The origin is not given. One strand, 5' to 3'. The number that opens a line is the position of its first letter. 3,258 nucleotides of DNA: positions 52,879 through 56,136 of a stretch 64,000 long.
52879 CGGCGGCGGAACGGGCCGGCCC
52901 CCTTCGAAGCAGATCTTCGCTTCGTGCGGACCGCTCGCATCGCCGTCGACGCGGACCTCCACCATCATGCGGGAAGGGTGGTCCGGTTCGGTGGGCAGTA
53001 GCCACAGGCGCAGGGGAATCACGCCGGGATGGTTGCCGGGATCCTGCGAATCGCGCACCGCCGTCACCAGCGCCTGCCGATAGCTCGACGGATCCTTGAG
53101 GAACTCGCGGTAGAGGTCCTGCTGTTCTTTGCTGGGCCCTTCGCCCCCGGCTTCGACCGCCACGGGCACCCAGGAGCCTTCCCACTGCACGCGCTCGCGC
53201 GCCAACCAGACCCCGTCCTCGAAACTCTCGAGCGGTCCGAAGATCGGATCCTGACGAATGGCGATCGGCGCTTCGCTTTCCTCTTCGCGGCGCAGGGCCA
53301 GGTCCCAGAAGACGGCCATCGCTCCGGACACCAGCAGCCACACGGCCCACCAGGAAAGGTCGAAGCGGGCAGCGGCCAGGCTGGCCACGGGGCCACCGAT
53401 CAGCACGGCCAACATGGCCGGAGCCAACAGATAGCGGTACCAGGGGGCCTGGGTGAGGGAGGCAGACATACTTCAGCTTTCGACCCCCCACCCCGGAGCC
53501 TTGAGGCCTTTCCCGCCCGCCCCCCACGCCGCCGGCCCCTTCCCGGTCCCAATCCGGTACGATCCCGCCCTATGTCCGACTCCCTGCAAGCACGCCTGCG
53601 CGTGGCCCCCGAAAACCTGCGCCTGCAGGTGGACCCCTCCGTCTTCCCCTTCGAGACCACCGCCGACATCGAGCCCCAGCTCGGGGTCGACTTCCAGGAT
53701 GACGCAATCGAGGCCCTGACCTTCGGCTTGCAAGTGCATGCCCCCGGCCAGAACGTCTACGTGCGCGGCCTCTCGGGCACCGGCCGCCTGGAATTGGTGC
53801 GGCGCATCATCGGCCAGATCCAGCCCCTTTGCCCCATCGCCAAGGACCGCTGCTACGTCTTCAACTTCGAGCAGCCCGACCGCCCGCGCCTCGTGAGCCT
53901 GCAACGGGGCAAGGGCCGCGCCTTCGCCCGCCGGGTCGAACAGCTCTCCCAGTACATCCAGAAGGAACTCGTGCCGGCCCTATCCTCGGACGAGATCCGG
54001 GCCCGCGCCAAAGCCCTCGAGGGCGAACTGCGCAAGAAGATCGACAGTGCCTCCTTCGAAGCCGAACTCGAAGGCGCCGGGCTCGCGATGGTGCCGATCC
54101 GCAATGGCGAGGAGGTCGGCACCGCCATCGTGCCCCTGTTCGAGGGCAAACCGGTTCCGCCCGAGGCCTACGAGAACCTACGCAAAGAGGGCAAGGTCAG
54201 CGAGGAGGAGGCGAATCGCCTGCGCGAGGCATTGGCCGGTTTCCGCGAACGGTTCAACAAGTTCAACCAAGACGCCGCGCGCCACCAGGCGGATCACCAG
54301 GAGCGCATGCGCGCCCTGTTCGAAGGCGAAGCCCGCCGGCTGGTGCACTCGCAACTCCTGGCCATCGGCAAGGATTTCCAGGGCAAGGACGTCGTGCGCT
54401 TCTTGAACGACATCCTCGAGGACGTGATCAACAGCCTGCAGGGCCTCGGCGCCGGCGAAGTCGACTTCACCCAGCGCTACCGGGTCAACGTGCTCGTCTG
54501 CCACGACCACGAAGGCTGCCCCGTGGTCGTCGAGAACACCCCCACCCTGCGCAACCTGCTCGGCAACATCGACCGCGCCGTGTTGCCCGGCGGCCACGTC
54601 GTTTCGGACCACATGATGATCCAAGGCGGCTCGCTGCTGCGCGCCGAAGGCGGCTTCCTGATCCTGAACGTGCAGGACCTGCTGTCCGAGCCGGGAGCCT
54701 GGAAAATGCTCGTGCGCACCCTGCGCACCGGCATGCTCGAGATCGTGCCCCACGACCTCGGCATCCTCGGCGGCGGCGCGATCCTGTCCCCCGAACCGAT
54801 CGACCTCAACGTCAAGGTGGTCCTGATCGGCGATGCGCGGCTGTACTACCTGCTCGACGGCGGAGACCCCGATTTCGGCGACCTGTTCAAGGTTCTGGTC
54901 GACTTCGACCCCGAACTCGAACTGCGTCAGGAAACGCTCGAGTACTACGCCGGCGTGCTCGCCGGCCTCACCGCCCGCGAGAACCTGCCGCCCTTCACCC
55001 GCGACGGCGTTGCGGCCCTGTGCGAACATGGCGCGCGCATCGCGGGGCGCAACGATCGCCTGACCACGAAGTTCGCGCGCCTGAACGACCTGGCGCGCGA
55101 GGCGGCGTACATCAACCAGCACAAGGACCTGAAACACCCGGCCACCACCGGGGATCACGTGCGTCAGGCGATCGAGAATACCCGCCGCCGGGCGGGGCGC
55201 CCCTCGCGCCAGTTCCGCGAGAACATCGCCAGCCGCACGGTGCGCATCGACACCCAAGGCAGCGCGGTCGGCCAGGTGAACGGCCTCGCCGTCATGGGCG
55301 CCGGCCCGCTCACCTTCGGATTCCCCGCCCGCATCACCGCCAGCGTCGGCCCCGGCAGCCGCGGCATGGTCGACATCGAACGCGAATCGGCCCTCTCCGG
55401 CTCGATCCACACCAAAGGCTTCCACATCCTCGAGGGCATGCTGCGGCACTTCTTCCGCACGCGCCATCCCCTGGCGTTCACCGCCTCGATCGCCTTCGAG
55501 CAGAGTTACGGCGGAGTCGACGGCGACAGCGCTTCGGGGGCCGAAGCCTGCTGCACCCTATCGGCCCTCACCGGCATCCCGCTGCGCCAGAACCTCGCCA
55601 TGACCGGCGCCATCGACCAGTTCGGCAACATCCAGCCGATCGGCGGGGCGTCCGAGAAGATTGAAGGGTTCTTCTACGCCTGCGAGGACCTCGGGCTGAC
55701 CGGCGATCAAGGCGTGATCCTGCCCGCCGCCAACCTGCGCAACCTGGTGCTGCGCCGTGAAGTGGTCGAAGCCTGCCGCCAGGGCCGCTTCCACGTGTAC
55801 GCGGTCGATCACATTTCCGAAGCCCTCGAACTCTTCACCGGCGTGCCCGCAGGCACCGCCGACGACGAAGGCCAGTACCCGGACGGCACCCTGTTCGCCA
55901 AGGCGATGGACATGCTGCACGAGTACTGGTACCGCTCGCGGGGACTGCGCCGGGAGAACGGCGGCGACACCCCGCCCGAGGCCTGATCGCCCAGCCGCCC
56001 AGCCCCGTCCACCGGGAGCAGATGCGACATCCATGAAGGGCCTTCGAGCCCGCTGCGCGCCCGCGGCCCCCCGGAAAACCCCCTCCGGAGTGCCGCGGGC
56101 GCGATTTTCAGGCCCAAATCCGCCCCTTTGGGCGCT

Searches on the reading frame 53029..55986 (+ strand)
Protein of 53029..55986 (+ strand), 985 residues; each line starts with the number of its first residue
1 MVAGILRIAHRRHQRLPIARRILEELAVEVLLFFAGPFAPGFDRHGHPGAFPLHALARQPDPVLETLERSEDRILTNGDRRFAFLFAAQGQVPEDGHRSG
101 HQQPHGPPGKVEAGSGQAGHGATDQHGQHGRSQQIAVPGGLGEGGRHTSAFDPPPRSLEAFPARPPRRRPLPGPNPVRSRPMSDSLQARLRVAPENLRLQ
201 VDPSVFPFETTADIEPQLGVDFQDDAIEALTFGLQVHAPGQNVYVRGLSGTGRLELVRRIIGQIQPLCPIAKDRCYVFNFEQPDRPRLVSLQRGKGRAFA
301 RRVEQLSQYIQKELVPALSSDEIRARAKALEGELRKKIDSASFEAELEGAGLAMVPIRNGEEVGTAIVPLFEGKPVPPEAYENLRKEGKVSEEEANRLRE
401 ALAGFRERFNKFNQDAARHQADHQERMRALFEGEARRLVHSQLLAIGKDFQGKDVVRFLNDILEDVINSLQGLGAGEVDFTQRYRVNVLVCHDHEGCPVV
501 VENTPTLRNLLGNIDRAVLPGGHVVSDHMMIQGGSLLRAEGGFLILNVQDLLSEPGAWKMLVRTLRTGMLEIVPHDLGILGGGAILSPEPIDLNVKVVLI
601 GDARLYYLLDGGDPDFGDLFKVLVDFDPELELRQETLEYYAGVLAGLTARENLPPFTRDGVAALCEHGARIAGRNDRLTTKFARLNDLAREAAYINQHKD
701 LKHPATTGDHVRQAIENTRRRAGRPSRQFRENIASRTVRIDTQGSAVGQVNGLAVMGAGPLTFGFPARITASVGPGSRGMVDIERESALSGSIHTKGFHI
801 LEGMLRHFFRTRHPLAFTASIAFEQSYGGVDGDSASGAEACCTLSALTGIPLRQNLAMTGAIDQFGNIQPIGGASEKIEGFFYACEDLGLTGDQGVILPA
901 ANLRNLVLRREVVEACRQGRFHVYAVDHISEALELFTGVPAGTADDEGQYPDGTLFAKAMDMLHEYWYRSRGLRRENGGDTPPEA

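Call 75: search_protein_families(library=pfam, proteins=[window:53029-55986:+], max_evalue=0.00001)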
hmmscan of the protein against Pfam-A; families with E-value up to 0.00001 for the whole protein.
window:53029-55986:+ (985 aa): 4 families
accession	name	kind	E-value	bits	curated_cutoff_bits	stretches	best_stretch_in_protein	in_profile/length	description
PF13654.12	AAA_32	-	9.5e-39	132.9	21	1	496-627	2-133/133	LonB-like, AAA domain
PF20436.4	LonB_AAA-LID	-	3e-16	59.6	22.4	1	655-721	1-65/65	Archaeal LonB, AAA+ ATPase LID domain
PF20437.3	LonC_helical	-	1.9e-11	44.2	24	1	273-306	1-34/34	Lon-like LonC helical domain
PF05362.19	Lon_C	-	1.9e-08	34.6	21.1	1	831-934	108-200/205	Lon protease (S16) C-terminal proteolytic domain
